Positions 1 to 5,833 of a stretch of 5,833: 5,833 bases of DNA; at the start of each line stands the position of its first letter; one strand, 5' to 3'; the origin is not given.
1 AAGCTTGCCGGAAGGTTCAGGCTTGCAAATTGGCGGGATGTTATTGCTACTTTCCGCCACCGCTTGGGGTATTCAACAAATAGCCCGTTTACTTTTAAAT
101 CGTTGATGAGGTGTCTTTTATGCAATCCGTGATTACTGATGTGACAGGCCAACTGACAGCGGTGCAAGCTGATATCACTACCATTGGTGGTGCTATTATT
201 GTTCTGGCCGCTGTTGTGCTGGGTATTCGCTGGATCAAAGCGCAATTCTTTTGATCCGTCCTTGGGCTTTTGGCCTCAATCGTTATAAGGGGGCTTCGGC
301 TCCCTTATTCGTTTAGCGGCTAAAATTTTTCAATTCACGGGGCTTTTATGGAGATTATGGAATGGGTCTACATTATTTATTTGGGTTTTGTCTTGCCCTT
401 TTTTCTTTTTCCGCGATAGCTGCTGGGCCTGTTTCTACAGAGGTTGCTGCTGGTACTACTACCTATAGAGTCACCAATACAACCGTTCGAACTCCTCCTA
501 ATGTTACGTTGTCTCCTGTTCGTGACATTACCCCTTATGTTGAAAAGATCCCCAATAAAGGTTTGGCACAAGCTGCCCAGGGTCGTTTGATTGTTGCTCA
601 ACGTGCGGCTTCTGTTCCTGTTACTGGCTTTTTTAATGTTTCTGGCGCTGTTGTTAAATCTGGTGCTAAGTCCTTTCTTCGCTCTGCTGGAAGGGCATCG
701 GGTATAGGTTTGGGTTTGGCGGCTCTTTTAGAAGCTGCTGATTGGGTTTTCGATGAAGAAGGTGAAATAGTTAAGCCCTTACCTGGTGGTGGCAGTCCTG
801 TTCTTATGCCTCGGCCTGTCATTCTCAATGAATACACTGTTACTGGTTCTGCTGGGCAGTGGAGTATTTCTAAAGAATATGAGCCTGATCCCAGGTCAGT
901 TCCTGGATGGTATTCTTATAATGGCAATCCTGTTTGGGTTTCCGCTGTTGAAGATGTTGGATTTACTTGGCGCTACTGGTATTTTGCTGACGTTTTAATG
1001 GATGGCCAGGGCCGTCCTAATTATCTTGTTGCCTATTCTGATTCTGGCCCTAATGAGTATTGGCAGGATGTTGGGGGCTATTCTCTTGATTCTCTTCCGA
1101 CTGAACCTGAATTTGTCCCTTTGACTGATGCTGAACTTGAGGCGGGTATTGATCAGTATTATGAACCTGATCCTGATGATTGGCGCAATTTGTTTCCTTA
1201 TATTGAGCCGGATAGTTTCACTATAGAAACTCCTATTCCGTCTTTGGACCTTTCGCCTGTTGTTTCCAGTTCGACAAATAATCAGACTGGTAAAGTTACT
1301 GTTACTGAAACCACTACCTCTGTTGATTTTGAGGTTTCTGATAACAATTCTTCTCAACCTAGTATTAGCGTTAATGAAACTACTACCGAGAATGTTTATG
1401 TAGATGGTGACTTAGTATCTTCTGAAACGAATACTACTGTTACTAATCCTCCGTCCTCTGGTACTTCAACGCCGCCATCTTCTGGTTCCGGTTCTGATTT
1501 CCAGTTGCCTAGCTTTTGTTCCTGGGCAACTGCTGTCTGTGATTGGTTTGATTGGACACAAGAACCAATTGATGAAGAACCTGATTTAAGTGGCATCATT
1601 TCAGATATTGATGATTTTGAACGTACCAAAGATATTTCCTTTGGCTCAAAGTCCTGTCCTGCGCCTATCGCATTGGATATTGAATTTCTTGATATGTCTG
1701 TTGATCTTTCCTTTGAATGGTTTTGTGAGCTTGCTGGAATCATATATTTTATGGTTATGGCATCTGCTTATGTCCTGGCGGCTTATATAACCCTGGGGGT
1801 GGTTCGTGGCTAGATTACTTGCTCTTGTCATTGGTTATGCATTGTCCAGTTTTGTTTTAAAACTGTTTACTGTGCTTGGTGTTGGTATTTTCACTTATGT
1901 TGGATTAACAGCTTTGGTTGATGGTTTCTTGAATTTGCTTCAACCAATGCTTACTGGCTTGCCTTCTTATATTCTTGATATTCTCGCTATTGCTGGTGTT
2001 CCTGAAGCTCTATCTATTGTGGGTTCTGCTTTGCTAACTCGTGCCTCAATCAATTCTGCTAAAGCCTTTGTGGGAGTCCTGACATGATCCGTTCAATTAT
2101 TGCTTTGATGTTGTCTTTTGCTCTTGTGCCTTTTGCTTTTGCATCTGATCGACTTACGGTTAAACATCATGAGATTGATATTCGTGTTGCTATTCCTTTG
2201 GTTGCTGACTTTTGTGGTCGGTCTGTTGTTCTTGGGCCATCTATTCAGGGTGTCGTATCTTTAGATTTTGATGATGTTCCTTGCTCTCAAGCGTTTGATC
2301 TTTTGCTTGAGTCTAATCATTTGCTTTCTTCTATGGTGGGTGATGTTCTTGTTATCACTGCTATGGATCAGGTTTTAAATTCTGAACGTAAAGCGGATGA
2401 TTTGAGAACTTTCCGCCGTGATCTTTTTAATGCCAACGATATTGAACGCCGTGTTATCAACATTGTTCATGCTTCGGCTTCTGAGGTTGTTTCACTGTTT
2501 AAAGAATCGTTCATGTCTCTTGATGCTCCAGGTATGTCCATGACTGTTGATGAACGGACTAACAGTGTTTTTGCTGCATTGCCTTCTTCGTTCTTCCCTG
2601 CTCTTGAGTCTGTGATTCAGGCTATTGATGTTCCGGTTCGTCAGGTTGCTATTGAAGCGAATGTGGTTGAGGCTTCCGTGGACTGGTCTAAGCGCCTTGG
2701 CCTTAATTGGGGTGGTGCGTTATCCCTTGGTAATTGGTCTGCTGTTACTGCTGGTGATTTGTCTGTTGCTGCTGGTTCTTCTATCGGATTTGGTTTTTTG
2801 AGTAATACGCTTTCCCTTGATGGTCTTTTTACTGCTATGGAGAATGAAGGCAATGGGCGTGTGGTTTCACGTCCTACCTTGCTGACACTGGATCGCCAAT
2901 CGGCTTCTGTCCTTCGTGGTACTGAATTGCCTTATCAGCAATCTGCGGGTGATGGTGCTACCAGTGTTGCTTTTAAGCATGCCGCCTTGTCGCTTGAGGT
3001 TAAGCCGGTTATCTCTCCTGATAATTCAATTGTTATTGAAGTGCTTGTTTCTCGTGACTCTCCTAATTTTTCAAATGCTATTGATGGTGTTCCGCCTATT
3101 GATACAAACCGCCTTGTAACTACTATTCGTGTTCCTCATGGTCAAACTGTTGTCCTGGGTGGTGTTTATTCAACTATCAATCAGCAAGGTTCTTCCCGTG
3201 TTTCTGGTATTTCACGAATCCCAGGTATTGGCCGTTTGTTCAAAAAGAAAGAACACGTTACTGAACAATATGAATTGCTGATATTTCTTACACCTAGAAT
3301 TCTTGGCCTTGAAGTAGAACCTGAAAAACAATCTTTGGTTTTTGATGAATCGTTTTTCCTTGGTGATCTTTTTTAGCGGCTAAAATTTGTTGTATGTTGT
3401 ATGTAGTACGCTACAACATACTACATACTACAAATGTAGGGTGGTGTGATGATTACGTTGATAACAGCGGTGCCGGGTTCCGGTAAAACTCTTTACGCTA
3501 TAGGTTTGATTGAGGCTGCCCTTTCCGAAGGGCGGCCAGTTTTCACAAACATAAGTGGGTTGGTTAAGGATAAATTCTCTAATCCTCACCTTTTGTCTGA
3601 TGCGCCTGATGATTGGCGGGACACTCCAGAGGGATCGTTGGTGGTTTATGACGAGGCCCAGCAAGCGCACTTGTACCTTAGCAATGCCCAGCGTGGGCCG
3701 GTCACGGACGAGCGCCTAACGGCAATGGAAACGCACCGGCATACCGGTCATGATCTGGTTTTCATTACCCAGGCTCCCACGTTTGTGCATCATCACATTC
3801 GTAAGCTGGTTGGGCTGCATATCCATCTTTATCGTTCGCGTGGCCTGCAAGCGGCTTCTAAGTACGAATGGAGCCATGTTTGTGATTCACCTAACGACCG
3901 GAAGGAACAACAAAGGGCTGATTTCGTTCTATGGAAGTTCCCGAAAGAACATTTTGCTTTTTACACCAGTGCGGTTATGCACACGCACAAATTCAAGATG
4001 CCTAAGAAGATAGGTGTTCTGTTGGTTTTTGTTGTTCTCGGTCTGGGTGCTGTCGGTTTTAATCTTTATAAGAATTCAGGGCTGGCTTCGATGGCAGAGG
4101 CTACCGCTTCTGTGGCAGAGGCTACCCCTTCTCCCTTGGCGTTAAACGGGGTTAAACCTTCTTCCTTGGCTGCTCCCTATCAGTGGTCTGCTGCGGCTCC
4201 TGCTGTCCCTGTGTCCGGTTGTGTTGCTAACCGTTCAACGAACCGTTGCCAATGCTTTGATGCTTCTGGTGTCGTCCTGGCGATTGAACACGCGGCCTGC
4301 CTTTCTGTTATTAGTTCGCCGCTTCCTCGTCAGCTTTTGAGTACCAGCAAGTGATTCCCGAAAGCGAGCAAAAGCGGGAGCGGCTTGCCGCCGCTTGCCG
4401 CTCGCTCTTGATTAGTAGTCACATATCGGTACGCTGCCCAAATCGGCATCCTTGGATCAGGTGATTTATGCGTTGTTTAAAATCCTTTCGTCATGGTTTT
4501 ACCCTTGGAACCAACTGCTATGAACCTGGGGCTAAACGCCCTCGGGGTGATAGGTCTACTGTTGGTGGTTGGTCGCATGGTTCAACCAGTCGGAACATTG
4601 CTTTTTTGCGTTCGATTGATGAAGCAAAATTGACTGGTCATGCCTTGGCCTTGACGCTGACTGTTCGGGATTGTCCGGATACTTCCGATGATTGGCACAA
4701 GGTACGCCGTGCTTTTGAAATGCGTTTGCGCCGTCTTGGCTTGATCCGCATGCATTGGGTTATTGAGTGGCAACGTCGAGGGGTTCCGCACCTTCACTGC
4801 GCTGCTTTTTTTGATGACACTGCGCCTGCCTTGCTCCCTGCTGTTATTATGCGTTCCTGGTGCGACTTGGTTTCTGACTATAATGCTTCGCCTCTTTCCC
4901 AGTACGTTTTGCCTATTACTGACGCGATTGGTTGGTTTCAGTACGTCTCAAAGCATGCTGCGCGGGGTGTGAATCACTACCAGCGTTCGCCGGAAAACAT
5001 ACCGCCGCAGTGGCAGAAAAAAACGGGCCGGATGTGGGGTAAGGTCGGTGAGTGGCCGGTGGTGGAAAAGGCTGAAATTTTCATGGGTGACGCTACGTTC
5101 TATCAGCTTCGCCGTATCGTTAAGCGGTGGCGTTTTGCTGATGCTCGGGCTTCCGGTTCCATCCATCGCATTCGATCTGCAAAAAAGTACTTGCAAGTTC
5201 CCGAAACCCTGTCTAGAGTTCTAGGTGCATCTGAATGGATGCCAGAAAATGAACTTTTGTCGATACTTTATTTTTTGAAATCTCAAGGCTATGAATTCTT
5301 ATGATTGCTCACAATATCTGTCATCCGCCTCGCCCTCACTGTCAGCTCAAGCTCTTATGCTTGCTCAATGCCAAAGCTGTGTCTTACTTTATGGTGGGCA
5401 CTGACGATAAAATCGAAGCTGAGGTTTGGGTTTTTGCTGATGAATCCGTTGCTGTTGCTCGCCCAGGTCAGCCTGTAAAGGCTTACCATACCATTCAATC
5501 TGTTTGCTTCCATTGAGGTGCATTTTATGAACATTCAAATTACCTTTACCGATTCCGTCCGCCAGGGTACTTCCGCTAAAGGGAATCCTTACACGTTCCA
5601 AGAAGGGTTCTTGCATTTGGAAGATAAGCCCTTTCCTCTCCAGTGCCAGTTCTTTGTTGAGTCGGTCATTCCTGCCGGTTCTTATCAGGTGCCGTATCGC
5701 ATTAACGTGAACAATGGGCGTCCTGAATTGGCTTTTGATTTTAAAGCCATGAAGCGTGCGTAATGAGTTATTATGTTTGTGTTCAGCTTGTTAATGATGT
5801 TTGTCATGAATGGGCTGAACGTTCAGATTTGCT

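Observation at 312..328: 17-nt palindrome-containing element repeated exactly at two analogous intergenic positions (312-328 and 3372-3388)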

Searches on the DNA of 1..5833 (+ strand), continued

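Call 112: get_annotated_region(hit=H29, flank=3000)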
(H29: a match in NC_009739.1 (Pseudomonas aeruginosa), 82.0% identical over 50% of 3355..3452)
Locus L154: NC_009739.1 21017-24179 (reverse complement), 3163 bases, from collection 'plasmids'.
description: Pseudomonas aeruginosa plasmid pMATVIM-7, complete sequence
organism: Pseudomonas aeruginosa (NCBI taxid 287)
taxonomy: Bacteria; Pseudomonadota; Gammaproteobacteria; Pseudomonadales; Pseudomonadaceae; Pseudomonas; Pseudomonas aeruginosa
host: -; source: clinical isolate; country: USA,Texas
typing (MOB-suite, as given by PLSDB): mobilizable; replicon IncP; relaxase MOBP
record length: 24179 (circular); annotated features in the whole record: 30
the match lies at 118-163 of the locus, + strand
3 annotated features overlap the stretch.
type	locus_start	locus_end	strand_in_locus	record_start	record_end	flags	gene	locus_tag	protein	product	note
CDS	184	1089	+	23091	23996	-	-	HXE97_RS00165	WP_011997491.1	DNA-binding protein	-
CDS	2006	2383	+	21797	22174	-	traJ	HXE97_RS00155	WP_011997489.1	conjugal transfer transcriptional regulator TraJ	-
CDS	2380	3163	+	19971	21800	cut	traI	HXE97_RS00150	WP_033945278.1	TraI/MobA(P) family conjugative relaxase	-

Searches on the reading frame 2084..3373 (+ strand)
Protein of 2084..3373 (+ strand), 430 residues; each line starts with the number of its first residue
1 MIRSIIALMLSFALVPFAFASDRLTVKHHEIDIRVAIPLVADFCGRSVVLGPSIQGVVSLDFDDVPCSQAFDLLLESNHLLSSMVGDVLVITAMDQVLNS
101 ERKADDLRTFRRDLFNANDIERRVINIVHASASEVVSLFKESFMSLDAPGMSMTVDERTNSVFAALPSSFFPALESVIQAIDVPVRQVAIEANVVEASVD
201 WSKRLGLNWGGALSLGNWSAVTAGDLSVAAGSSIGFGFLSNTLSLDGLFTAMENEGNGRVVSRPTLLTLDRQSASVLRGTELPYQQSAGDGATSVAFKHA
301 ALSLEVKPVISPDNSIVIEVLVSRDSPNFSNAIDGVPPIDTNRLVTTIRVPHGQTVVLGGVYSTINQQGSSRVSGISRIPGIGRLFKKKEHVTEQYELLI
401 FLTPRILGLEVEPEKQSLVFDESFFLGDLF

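Call 51: find_homologous_proteins(query=window:2084-3373:+, max_evalue=1e-20)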
Query window:2084-3373:+ (430 aa): 2306 proteins with E <= 1e-20 among 8000 candidates; the best 120 are listed.
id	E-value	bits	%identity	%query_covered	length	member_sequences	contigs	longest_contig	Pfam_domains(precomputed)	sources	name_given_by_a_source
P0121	2.2e-245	832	90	100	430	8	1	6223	PF03958.23,PF00263.27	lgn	-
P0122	8.8e-245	830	89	100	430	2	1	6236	PF03958.23,PF00263.27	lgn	-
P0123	7.7e-243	823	89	100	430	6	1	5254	PF03958.23,PF00263.27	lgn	-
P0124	5.8e-234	794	86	100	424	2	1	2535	PF03958.23,PF00263.27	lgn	-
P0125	5.1e-155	534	65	91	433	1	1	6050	PF03958.23,PF00263.27,PF07660.20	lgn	-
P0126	2.6e-132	460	54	91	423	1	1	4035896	PF03958.23,PF00263.27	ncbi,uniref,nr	ncbi:hypothetical protein HW090_02945 [Pseudomonas sp. ABC1]|uniref:secretin N-terminal domain-conta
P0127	3.9e-132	459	52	95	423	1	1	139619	PF03958.23,PF00263.27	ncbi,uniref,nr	ncbi:type IV pilus secretin PilQ [Stutzerimonas kirkiae]|uniref:type IV pilus secretin PilQ n=1 Tax=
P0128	4.4e-128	446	52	94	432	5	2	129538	PF03958.23,PF00263.27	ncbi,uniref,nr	ncbi:hypothetical protein DNJ95_14655 [Stutzerimonas kirkiae]|uniref:Uncharacterized protein n=2 Tax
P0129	7.5e-126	438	52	93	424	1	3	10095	PF03958.23,PF00263.27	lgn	-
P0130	1.2e-124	434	53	90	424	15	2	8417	PF03958.23,PF00263.27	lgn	-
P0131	5.5e-123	429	51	93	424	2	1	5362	PF03958.23,PF00263.27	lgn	-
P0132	4.2e-110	386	51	83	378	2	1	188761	PF03958.23,PF00263.27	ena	-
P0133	1.5e-87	312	39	91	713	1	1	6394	PF21305.3,PF03958.23,PF11741.14,PF00263.27,PF07660.20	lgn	-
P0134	4.1e-87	311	37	91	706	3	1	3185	PF21305.3,PF03958.23,PF11741.14,PF00263.27,PF07660.20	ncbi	ncbi:Type IV pilus biogenesis and competence protein PilQ precursor [compost metagenome]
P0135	6.0e-87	310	37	91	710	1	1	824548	PF21305.3,PF03958.23,PF11741.14,PF00263.27,PF07660.20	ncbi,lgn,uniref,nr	ncbi:type IV pilus secretin PilQ [Pseudomonas pseudonitroreducens]|uniref:type IV pilus secretin Pil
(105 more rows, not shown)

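Call 52: find_encoding_contigs(protein=P0121, flank=7000, max_places=6)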
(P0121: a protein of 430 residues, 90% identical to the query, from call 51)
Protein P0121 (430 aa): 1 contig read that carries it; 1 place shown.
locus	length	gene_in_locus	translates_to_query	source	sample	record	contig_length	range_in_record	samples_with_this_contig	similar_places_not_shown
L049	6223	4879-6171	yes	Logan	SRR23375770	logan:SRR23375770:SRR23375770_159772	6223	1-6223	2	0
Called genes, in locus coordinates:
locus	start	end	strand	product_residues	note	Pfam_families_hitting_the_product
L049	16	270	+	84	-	-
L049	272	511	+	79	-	-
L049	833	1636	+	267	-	PF02486:Rep_trans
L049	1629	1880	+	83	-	PF17878:ssDBP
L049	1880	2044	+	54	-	-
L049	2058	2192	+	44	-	-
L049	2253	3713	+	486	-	PF05616:Neisseria_TspB (weak)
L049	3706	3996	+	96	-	PF10734:DUF2523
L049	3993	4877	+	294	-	PF05707:Zot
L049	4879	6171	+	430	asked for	PF03958:Secretin_N, PF00263:Secretin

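Call 53: find_encoding_contigs(protein=P0122, flank=7000, max_places=6)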
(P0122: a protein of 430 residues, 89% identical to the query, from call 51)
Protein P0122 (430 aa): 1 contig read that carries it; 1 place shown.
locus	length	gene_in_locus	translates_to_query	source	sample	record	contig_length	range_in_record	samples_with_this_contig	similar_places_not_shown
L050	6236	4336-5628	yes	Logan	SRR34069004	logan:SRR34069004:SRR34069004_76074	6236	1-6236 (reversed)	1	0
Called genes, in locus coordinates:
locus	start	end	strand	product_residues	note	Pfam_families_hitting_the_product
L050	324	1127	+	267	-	PF02486:Rep_trans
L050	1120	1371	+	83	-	PF17878:ssDBP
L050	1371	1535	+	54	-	-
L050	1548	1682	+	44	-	-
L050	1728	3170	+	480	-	PF05616:Neisseria_TspB (weak)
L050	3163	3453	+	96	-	PF10734:DUF2523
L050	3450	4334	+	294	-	PF05707:Zot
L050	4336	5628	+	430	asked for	PF03958:Secretin_N, PF00263:Secretin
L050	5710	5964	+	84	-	-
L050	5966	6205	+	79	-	-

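Call 54: find_encoding_contigs(protein=P0125, flank=7000, max_places=6)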
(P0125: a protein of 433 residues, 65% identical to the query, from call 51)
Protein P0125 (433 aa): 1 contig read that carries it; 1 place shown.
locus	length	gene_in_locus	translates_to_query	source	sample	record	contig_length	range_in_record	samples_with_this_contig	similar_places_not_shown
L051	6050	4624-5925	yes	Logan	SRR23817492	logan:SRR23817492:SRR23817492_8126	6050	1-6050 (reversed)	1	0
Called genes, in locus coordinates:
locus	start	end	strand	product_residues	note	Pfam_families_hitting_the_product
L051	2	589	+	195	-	?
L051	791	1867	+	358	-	PF01446:Rep_1 (weak)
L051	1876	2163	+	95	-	-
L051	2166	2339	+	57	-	-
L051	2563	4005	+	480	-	-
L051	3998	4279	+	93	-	PF10734:DUF2523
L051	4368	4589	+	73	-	-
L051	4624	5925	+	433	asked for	PF07660:STN (weak), PF03958:Secretin_N, PF00263:Secretin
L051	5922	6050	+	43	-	?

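Call 57: find_encoding_contigs(protein=P0123, flank=7000, max_places=6)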
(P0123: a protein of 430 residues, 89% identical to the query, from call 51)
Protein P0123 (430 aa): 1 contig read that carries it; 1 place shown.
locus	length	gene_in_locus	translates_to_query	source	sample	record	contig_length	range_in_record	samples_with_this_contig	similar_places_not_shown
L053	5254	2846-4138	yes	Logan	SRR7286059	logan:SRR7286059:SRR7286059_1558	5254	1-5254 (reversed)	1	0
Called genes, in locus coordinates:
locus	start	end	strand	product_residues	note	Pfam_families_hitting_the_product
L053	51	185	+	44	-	-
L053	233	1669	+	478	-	-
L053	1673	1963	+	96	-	PF10734:DUF2523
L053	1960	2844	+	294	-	PF05707:Zot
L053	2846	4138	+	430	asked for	PF03958:Secretin_N, PF00263:Secretin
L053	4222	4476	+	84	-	-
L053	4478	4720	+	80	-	-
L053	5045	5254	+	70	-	?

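Call 58: find_encoding_contigs(protein=P0124, flank=7000, max_places=6)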
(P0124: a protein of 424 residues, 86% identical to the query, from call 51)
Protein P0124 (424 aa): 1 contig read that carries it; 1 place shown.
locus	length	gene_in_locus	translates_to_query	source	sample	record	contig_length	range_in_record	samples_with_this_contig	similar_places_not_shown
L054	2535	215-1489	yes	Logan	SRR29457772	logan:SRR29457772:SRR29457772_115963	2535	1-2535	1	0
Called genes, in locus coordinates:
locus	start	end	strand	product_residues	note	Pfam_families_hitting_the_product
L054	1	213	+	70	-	?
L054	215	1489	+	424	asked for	PF03958:Secretin_N, PF00263:Secretin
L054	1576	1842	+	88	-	-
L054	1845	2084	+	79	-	-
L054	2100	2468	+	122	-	-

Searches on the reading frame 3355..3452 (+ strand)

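Call 113: search_protein_families(library=pfam, proteins=[L154:184-1089:+, L153:1993-2961:-], max_evalue=0.01)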
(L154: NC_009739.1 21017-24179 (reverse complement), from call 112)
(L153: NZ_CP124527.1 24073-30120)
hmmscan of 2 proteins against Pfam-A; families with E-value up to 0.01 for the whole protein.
L154:184-1089:+ (301 aa): 5 families
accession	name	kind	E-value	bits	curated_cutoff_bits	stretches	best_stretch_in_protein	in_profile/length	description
PF11740.13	KfrA_N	-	3.7e-24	86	26.1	1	4-116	1-110/113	Plasmid replication region DNA-binding N-term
PF10498.14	IFT57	-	0.0011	18.4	40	1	81-279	108-314/360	Intra-flagellar transport protein 57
PF25014.1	NET2A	-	0.0014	18.9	33.1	1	100-186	143-229/235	NET2A-like domain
PF04513.17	Baculo_PEP_C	-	0.0018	18.8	38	0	25-130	2-105/140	Baculovirus polyhedron envelope protein, PEP, C terminus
PF00261.25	Tropomyosin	-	0.0054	16.6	38.6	1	86-210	126-239/242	Tropomyosin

L153:1993-2961:- (322 aa): 2 families
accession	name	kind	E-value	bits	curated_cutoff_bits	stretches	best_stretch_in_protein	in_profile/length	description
PF11740.13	KfrA_N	-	1.3e-24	87.5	26.1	1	4-119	1-112/113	Plasmid replication region DNA-binding N-term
PF25078.1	DUF7801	-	0.0058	17.3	33.2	1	196-305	9-107/155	Domain of unknown function (DUF7801)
